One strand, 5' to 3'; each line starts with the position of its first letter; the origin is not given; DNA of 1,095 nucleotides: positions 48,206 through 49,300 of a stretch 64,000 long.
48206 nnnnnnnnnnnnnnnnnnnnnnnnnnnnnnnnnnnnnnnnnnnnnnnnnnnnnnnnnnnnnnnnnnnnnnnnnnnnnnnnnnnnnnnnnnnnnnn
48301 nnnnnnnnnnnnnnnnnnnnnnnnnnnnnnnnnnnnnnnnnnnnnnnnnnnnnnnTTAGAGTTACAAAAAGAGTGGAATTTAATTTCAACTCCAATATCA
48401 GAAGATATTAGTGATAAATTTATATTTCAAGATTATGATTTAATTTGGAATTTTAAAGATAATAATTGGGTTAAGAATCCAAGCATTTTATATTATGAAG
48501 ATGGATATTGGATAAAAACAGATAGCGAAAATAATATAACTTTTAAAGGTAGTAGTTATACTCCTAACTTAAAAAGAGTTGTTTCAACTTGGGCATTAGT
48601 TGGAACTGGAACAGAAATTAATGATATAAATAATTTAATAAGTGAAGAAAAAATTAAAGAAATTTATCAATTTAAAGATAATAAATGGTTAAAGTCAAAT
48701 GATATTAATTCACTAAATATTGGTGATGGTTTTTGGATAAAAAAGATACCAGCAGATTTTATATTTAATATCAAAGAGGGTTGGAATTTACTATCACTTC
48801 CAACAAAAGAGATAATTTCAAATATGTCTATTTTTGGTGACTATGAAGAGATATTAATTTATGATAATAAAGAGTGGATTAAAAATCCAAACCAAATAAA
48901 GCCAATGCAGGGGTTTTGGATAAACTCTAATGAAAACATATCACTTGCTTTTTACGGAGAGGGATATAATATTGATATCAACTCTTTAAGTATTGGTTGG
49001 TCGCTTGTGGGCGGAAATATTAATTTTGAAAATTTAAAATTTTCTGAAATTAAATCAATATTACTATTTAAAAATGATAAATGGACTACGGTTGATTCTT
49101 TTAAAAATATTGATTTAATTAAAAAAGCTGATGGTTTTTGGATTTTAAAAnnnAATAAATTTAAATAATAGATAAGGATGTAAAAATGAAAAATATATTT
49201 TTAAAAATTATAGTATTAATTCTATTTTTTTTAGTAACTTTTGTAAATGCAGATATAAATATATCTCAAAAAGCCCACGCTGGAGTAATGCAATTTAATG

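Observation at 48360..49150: Trp-rich ~50-60-aa C-terminal repeat module is shared by four surface ORFs and may be a novel anchor or secretion domain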

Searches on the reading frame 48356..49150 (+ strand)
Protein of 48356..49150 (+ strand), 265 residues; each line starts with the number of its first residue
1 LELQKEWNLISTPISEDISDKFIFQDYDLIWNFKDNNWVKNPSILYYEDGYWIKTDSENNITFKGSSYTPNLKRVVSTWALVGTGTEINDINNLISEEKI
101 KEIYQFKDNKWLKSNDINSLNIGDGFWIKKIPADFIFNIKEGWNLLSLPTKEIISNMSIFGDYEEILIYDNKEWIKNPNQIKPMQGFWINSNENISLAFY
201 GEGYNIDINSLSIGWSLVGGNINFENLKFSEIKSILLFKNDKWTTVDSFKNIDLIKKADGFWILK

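Call 9: search_protein_families(library=pfam, proteins=[window:48362-49150:+], max_evalue=1)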
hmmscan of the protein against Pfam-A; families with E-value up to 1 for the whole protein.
window:48362-49150:+ (263 aa): 2 families
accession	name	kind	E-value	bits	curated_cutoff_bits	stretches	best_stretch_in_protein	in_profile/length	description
PF17834.7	GHD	-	0.18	12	34.5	0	185-211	15-43/57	Beta-sandwich domain in beta galactosidase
PF23467.1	WWE_5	-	0.29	12.2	24.9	0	162-181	8-27/80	WWE domain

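Call 10: search_protein_families(library=ncbifam, proteins=[window:48362-49150:+], max_evalue=1)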
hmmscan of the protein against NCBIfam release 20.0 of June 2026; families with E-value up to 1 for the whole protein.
window:48362-49150:+ (263 aa): 0 families

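Call 13: find_homologous_proteins(query=window:48356-49150:+, max_evalue=0.001)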
Query seq(265 aa) (265 aa): 1 proteins with E <= 0.001 among 1269 candidates.
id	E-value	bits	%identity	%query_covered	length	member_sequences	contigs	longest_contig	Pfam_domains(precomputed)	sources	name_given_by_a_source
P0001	2.9e-12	65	30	49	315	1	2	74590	-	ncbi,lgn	-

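Call 15: find_encoding_contigs(protein=P0001, flank=10000, max_places=4)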
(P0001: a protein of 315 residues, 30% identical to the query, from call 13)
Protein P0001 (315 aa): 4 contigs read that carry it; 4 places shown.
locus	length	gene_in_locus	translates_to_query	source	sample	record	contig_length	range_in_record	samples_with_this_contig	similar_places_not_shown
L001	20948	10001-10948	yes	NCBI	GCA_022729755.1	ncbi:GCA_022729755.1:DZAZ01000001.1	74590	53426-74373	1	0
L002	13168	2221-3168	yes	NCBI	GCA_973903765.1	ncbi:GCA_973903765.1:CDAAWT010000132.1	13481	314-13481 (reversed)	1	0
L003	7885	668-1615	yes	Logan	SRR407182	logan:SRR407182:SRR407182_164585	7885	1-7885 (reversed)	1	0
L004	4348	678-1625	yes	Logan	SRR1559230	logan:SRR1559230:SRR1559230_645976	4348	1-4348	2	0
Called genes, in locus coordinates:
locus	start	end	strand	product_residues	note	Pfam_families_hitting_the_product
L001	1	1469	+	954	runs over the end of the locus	PF00384:Molybdopterin, PF01568:Molydop_binding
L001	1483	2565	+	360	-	PF12797:Fer4_2 (weak), PF12837:Fer4_6 (faint), PF12838:Fer4_7 (faint), PF13237:Fer4_10 (weak), PF13247:Fer4_11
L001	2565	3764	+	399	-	PF09459:EB_dh, PF00034:Cytochrom_C, PF13442:Cytochrome_CBB3 (weak)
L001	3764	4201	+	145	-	-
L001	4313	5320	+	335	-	PF01979:Amidohydro_1 (weak), PF04909:Amidohydro_2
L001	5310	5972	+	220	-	PF00072:Response_reg, PF00486:Trans_reg_C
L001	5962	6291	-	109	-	PF01809:YidD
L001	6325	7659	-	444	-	PF03063:Prismane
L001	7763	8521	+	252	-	PF00977:His_biosynth, PF01207:Dus (faint), PF02581:TMP-TENI (faint), PF03060:NMO (faint), PF04309:G3P_antiterm (faint)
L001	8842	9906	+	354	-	PF21016:RlmN_N, PF04055:Radical_SAM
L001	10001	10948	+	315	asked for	-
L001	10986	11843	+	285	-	PF25145:NfeD1b_N, PF01343:Peptidase_S49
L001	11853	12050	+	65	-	-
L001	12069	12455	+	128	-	-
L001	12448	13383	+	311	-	PF00092:VWA, PF13519:VWA_2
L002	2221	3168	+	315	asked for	-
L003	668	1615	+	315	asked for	-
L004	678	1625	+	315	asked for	-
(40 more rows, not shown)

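Call 72: search_dna_similar(query=window:48356-49150:+, collection=plasmids, mode=protein, max_evalue=0.01)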
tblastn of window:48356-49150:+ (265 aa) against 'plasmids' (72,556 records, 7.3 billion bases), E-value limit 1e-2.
No match.

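Call 77: search_protein_families(library=ncbifam, proteins=[window:48356-49150:+], max_evalue=5)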
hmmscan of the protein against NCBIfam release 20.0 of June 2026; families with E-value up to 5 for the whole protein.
window:48356-49150:+ (265 aa): 0 families
